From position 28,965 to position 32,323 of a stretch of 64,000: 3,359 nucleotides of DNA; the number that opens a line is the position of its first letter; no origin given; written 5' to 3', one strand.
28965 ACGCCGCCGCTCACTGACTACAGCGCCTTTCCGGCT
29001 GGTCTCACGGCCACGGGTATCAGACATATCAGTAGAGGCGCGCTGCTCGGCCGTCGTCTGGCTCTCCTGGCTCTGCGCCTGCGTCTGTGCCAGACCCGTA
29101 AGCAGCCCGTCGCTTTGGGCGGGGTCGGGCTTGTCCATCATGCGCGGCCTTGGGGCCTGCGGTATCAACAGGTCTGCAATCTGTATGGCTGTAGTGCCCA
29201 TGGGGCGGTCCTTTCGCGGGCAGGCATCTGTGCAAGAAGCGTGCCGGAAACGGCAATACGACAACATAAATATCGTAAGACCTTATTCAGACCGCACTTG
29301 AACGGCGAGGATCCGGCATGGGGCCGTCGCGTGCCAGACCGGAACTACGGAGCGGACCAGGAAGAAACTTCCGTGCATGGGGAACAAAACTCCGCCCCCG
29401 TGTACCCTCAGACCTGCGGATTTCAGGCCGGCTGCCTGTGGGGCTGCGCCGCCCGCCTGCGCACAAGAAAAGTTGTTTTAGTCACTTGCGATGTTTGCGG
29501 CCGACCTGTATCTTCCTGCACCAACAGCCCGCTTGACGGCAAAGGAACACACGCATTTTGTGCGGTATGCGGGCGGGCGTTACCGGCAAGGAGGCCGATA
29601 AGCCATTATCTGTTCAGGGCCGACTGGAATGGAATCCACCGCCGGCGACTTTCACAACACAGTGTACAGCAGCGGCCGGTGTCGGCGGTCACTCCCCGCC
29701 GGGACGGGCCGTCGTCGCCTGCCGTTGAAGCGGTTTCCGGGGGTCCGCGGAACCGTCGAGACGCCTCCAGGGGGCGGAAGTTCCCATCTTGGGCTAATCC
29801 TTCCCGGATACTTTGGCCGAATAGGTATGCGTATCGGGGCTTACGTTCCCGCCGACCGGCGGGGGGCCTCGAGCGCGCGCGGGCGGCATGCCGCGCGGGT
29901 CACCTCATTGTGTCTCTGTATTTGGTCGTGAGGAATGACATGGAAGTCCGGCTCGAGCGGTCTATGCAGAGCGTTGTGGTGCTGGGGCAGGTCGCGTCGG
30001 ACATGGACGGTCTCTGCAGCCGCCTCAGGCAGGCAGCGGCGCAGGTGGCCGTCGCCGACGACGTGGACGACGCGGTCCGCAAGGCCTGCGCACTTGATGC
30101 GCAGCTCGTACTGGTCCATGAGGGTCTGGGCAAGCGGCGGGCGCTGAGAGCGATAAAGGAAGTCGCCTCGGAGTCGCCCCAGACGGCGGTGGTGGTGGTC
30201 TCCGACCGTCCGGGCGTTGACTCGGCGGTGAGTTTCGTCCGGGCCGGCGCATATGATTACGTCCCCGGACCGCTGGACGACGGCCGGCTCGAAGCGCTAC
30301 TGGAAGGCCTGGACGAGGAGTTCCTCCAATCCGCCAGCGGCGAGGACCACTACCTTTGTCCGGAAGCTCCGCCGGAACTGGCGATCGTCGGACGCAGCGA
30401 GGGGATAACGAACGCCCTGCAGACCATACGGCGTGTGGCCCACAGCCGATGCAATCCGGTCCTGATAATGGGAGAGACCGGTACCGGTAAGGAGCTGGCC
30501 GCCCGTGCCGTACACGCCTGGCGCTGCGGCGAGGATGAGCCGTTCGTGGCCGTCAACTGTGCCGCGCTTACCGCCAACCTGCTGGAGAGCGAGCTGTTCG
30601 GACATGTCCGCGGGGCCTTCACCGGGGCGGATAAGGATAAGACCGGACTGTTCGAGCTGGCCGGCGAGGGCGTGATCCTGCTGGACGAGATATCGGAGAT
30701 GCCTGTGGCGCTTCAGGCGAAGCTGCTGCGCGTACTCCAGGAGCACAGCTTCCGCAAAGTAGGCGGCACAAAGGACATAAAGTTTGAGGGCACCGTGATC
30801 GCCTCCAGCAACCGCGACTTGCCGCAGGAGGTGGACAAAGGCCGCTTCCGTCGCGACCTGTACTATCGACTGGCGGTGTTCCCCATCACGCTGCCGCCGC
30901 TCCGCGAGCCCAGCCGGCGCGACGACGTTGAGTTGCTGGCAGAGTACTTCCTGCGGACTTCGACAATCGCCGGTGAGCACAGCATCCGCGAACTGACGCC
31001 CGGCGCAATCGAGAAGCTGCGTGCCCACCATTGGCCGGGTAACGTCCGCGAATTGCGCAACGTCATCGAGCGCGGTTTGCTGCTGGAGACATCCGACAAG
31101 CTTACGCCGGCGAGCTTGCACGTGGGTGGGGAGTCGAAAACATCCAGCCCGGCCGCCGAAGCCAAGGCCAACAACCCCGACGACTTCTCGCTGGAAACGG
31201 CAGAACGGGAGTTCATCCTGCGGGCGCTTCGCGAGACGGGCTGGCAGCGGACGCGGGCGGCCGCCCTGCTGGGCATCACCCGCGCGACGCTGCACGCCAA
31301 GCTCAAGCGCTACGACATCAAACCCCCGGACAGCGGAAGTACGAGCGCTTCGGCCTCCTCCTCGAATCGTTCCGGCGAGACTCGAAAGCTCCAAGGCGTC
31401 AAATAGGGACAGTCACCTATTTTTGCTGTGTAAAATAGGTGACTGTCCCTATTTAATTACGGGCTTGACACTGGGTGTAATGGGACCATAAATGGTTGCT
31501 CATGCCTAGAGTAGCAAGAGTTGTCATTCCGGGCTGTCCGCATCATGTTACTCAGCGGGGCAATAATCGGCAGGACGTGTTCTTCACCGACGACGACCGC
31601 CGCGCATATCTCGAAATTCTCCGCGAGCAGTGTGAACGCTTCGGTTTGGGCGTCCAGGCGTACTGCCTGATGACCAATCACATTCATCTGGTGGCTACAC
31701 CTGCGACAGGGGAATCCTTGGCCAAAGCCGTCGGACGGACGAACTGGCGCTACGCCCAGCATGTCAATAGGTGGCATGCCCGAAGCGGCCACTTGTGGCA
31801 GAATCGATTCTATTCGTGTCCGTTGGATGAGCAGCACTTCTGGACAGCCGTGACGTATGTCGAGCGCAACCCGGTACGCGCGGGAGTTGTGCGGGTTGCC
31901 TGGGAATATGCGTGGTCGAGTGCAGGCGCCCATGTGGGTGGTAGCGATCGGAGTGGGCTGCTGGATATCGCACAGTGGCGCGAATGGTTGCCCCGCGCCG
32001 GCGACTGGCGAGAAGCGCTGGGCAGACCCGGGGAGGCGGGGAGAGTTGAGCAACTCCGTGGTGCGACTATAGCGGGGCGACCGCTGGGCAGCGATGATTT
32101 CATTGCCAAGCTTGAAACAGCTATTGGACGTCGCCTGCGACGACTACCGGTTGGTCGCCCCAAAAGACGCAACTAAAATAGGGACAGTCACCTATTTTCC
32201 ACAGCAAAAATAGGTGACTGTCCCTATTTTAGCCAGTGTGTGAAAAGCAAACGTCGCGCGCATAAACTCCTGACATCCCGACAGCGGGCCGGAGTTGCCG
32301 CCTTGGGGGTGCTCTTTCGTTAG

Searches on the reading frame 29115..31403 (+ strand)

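Call 50: search_protein_families(library=pfam, proteins=[window:29115-31403:+], max_evalue=0.0001)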
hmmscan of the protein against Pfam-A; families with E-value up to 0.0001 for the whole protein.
window:29115-31403:+ (763 aa): 8 families
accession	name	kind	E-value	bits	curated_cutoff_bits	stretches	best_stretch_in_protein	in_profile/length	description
PF00158.32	Sigma54_activat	-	4.4e-63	212.4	20.2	1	424-591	1-167/168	Sigma-54 interaction domain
PF25601.1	AAA_lid_14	-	3.2e-19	69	27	1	600-677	2-79/87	AAA+ ATPase lid domain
PF14532.12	Sigma54_activ_2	-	1.8e-18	67.5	25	1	425-596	1-138/138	Sigma-54 interaction domain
PF02954.25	HTH_8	-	8.6e-13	48.2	22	1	692-733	1-42/42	Bacterial regulatory protein, Fis family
PF00072.30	Response_reg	-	5.9e-08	33.3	30.2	1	301-396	15-110/111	Response regulator receiver domain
PF00004.35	AAA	-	9.6e-07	29.8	21.2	1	449-581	1-126/131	ATPase family associated with various cellular activities (AAA)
PF07728.20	AAA_5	-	1.9e-06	28.3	22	1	448-567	1-123/139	AAA domain (dynein-related subfamily)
PF13191.12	AAA_16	-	7.3e-05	23.8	32.6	0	424-543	2-122/167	AAA ATPase domain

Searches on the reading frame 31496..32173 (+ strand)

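Call 50: search_protein_families(library=pfam, proteins=[window:31496-32173:+], max_evalue=0.0001)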
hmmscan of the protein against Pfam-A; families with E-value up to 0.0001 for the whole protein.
window:31496-32173:+ (226 aa): 1 family
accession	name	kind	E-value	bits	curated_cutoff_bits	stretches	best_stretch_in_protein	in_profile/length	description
PF01797.21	Y1_Tnp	-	3.9e-16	59.7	23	1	14-125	5-121/121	Transposase IS200 like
